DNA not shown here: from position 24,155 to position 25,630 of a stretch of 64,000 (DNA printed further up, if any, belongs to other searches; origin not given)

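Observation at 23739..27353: pdxT, with no adjacent pdxS, is coupled to a radical SAM enzyme and a Cas4-like nuclease in one apparent operon ending at tRNA-Ser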

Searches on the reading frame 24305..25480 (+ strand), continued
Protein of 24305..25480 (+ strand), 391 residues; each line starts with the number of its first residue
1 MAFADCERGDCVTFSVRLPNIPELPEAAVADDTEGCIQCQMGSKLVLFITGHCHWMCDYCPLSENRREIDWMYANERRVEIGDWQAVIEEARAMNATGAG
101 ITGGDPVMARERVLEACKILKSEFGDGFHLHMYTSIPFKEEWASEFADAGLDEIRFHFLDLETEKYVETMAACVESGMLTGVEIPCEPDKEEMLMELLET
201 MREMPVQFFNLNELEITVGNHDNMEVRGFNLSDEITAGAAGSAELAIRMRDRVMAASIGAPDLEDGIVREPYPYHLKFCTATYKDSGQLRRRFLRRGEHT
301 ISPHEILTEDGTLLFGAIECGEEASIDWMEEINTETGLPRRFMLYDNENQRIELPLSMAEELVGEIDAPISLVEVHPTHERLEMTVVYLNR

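Call 51: find_encoding_contigs(protein=P0458, flank=5000, max_places=1)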
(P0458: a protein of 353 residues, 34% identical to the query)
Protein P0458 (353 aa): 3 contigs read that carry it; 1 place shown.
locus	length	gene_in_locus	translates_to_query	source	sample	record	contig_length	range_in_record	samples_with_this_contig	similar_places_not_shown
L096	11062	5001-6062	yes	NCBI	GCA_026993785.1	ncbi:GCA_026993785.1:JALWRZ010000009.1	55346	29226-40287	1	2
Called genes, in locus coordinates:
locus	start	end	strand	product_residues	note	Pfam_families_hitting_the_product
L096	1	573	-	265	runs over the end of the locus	PF23441:SDR (weak), PF00106:adh_short, PF08659:KR, PF13561:adh_short_C2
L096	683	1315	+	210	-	PF22662:Csa3_N (faint), PF23400:CARF_Card1 (weak)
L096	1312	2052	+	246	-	-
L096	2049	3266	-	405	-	PF00909:Ammonium_transp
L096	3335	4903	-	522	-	PF00753:Lactamase_B (faint), PF12706:Lactamase_B_2 (faint), PF07521:RMMBL (faint)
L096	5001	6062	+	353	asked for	PF04055:Radical_SAM (weak), PF26257:DUF8061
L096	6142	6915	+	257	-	PF01040:UbiA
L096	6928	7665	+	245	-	PF01884:PcrB, PF00977:His_biosynth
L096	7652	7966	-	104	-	-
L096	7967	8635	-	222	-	PF00106:adh_short, PF01370:Epimerase, PF08659:KR (weak), PF13561:adh_short_C2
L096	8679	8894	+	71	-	-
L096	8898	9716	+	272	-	PF01026:TatD_DNase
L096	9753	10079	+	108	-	-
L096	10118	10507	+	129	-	PF01092:Ribosomal_S6e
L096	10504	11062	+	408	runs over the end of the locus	PF00009:GTP_EFTU, PF03144:GTP_EFTU_D2 (faint), PF09173:eIF2_C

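Call 54: find_related_loci(query=A3, collection=metagenome_contigs, flank=6000)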
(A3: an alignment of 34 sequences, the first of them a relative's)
Query A3 (374 aa) in metagenome_contigs; peptide patterns used: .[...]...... (x = any residue, [..] = any of these).
600 stretches matched a pattern (row limit reached: there are more); 538 encode a relative of the query (tblastn E <= 1e-3); the best 80 are kept; 80 distinct loci.
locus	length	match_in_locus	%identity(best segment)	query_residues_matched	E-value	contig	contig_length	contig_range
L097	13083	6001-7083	49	1-373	2e-117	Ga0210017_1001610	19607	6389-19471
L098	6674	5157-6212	49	1-373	1e-115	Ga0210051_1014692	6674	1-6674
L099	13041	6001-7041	51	4-373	8e-104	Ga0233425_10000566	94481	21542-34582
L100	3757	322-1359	49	4-373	3e-104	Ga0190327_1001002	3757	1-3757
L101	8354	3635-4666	48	1-373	6e-103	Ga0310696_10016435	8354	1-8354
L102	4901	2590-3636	49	4-373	7e-103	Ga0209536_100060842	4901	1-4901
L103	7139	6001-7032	48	1-373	1e-100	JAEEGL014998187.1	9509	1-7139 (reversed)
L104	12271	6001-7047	47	4-373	1e-100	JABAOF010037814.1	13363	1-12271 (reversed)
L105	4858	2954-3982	48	4-373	5e-101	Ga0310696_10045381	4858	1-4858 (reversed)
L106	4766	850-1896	47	3-373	7e-101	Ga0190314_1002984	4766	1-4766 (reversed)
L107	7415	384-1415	47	1-373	7e-100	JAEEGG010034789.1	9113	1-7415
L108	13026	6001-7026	48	3-373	5e-100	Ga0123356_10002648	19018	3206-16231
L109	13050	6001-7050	46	10-373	8e-100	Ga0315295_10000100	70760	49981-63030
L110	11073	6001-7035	48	3-373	2e-99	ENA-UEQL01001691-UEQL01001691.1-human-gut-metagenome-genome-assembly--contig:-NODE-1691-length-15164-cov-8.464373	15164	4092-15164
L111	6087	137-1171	47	1-373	1e-99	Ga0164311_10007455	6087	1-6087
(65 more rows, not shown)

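Call 60: search_protein_families(library=padloc, proteins=[window:24338-25480:+], max_evalue=0.01)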
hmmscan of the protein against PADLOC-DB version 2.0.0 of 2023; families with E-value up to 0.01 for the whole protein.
window:24338-25480:+ (380 aa): 0 families

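Call 83: search_solved_structures(query=A1, max_evalue=1)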
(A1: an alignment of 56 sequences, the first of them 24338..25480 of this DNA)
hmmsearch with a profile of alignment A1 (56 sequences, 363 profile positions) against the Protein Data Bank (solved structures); distinct sequences matched with E-value up to 1: 11.
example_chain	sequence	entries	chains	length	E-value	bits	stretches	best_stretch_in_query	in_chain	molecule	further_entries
2fb2_A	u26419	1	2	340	9.2e-05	24.9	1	30-192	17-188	Molybdenum cofactor biosynthesis protein A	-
1tv7_A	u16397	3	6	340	0.00015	24.2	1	31-192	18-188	Molybdenum cofactor biosynthesis protein A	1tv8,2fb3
5wgg_A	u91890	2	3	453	0.12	14.7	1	29-129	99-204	Radical SAM domain protein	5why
3c8f_A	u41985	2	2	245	0.2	14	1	34-105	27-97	Pyruvate formate-lyase 1-activating enzyme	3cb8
1r30_A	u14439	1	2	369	0.22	13.8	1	34-81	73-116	Biotin synthase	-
8fo0_A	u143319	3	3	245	0.26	13.6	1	34-104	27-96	Pyruvate formate-lyase 1-activating enzyme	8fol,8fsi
9cg2_A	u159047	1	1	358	0.33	13.2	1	119-211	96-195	Elp3/MiaA/NifB-like radical SAM core domain-containing protein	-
1hv8_A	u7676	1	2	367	0.46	12.8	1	192-226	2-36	PUTATIVE ATP-DEPENDENT RNA HELICASE MJ0669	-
3c7j_A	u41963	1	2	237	0.52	12.6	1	107-170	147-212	Transcriptional regulator, GntR family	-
4qxz_A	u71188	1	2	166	0.55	12.5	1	92-134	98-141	Uncharacterized protein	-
4m7t_A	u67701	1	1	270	0.61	12.3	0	33-53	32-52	BtrN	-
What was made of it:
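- Closest known: Characterised radical SAM enzymes with small cores or auxiliary clusters. Same: MoaA is the only sequence-profile hit in the PDB, at E about 1e-4 (call 83).
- The PDB profile search finds only MoaA at E about 1e-4 (call 83).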

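Call 86: search_protein_families(library=pfam, proteins=[P0385, P0373, P0343, P0331, P0336, P0257, P0286, P0274], max_evalue=0.001)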
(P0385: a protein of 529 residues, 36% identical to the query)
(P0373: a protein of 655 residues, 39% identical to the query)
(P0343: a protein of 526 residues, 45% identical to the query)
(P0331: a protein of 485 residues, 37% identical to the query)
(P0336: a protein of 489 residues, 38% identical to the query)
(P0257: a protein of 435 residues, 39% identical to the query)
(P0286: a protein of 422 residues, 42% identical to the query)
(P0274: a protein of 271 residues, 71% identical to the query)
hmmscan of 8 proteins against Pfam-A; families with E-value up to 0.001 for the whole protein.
P0385 (529 aa): 3 families
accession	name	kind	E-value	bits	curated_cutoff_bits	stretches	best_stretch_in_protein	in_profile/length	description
PF00293.34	NUDIX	-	8.8e-16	58.6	21.1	1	31-138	5-118/134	NUDIX domain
PF04055.27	Radical_SAM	-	3.7e-12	47.2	29.5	1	190-304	3-115/166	Radical SAM superfamily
PF13353.11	Fer4_12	-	8e-06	26.6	22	1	183-280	5-97/137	4Fe-4S single cluster domain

P0373 (655 aa): 2 families
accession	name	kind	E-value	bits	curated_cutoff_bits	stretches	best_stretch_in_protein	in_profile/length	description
PF04055.27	Radical_SAM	-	7.9e-11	42.8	29.5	1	193-275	22-106/166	Radical SAM superfamily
PF13353.11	Fer4_12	-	0.00056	20.7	22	0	196-260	33-96/137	4Fe-4S single cluster domain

P0343 (526 aa): 2 families
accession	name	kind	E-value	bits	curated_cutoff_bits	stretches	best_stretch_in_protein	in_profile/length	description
PF04055.27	Radical_SAM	-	1.1e-09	39.2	29.5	1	10-174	3-106/166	Radical SAM superfamily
PF13353.11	Fer4_12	-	5e-05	24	22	1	2-157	4-94/137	4Fe-4S single cluster domain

P0331 (485 aa): 2 families
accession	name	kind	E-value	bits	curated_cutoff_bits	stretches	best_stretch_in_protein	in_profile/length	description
PF04055.27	Radical_SAM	-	1.7e-11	45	29.5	1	46-165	3-108/166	Radical SAM superfamily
PF13353.11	Fer4_12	-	0.00076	20.2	22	0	38-141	4-91/137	4Fe-4S single cluster domain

P0336 (489 aa): 1 family
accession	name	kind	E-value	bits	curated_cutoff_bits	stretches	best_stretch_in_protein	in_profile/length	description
PF04055.27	Radical_SAM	-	4.3e-05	24.2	29.5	1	59-152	13-97/166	Radical SAM superfamily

P0257 (435 aa): 2 families
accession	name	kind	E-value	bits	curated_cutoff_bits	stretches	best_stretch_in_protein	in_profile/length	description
PF04055.27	Radical_SAM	-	8.5e-09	36.2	29.5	1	37-164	4-115/166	Radical SAM superfamily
PF13353.11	Fer4_12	-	0.00011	22.9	22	1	29-137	5-93/137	4Fe-4S single cluster domain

P0286 (422 aa): 1 family
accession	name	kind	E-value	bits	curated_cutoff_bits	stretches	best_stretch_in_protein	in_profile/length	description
PF04055.27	Radical_SAM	-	3.2e-10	40.9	29.5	1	35-156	3-107/166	Radical SAM superfamily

P0274 (271 aa): 2 families
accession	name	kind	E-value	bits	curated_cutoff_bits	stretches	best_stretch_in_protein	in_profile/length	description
PF01174.25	SNO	-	2.4e-20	73.7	27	1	14-148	29-164/188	SNO glutamine amidotransferase family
PF04055.27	Radical_SAM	-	9.3e-10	39.4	29.5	1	148-262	4-115/166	Radical SAM superfamily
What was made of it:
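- Tried and rejected: P0274 looked like a PdxT-rSAM fusion (call 86).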

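Call 88: find_encoding_contigs(protein=P0274, flank=3000, max_places=3)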
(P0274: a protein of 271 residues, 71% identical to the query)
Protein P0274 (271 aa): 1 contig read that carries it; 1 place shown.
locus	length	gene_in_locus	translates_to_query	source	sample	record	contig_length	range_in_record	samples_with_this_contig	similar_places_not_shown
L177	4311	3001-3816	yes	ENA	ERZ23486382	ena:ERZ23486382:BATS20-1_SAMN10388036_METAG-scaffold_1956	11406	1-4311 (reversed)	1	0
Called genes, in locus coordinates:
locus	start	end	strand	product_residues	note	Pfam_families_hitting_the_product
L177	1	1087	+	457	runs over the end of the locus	PF00171:Aldedh, PF07368:DUF1487 (faint)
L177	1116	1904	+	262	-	PF00171:Aldedh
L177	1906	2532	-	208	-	PF00266:Aminotran_5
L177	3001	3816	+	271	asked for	PF01174:SNO, PF04055:Radical_SAM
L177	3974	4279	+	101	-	PF26257:DUF8061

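Call 89: search_protein_families(library=ncbifam, proteins=[P0385], max_evalue=0.001)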
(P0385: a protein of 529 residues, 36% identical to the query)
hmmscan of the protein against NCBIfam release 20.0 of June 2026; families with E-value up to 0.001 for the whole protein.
P0385 (529 aa): 23 families
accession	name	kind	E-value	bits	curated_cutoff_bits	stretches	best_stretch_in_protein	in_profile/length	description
NF011922.0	PRK15393.1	equivalog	5e-31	107.8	152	1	1-144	10-153/182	NUDIX hydrolase YfcD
NF002995.0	PRK03759.1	equivalog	1.6e-13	50.7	127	1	2-153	7-165/185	isopentenyl-diphosphate Delta-isomerase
NF041653.1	Nud_hyd_Meth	equivalog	2e-12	47.2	300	1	3-150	1-150/170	Nudix hydrolase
TIGR00586.1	mutt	equivalog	1.2e-11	44.8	97.9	1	35-101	11-75/129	8-oxo-dGTP diphosphatase MutT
TIGR02150.1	IPP_isom_1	equivalog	7.6e-10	38.9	105.8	1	6-150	3-152/159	isopentenyl-diphosphate delta-isomerase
NF006530.0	PRK08999.1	equivalog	1.7e-09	37.2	245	1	36-105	13-80/315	Nudix family hydrolase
NF008044.0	PRK10776.1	equivalog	2.5e-08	33.9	148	1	36-101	11-74/130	8-oxo-dGTP diphosphatase MutT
TIGR03977.1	rSAM_pair_HxsC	equivalog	3.1e-07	29.6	267.9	1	187-277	28-110/292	His-Xaa-Ser system radical SAM maturase HxsC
NF001938.0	PRK00714.1-5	equivalog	5.4e-07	29.1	116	1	33-90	17-77/172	RNA pyrophosphohydrolase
NF007834.0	PRK10546.1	equivalog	1.3e-06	28.2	156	1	37-95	11-67/135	pyrimidine (deoxy)nucleoside triphosphate diphosphatase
TIGR03978.1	rSAM_paired_1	equivalog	3.4e-06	26.1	370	1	181-284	79-185/466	His-Xaa-Ser system radical SAM maturase HxsB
TIGR02666.1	moaA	equivalog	1.5e-05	24.2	284.05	1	186-295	12-119/336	GTP 3',8-cyclase MoaA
TIGR02705.1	nudix_YtkD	equivalog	5.1e-05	22.9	154.4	1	64-114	51-101/156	RNA deprotection pyrophosphohydrolase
TIGR04068.1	rSAM_ocin_clost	equivalog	0.00011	21.2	500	1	126-290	23-194/462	Cys-rich peptide radical SAM maturase CcpM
TIGR02668.1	moaA_archaeal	equivalog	0.00022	20.3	325.25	1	185-310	11-128/303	GTP 3',8-cyclase MoaA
TIGR02493.1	PFLA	equivalog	0.00035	20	231.75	1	183-305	15-133/235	pyruvate formate-lyase-activating protein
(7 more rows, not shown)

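Call 92: search_protein_families(library=pfam, proteins=[L076:5961-7145:-, L040:6067-7290:-, L040:9212-9748:+, L076:9332-10405:+, L076:5400-5951:-, L042:9781-10356:+, L086:9078-10343:+], max_evalue=0.001)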
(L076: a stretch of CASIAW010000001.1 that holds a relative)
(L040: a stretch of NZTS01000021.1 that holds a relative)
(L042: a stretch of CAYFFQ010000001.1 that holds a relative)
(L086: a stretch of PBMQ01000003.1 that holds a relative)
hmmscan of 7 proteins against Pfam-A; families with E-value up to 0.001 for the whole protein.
L076:5961-7145:- (394 aa): 1 family
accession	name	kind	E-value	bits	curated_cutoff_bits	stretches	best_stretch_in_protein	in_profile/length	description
PF00266.25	Aminotran_5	-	1.8e-21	77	21.5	1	61-320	51-315/371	Aminotransferase class-V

L040:6067-7290:- (407 aa): 1 family
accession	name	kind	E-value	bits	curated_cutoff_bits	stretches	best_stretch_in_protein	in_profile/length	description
PF00266.25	Aminotran_5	-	2.9e-20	73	21.5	1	79-330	58-313/371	Aminotransferase class-V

L040:9212-9748:+ (178 aa): 1 family
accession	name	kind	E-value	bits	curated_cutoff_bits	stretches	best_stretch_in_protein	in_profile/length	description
PF01025.24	GrpE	-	1.3e-34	119.7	25.8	1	12-173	3-164/165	GrpE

L076:9332-10405:+ (357 aa): 2 families
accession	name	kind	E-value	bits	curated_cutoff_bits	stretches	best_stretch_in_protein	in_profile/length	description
PF12974.12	Phosphonate-bd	-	6.6e-21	75.2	27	1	46-185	5-132/242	ABC transporter, phosphonate, periplasmic substrate-binding protein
PF00405.22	Transferrin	-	2.8e-14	53.5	20.3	2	58-211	15-154/328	Transferrin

L076:5400-5951:- (183 aa): 1 family
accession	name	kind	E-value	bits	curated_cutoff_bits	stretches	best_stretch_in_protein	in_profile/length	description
PF01467.32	CTP_transf_like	-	1.7e-09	38.5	21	1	6-69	2-63/133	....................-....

L042:9781-10356:+ (191 aa): 1 family
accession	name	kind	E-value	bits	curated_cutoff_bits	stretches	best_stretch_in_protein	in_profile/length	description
PF01025.24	GrpE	-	4.4e-38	131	25.8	1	30-188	6-164/165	GrpE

L086:9078-10343:+ (421 aa): 0 families
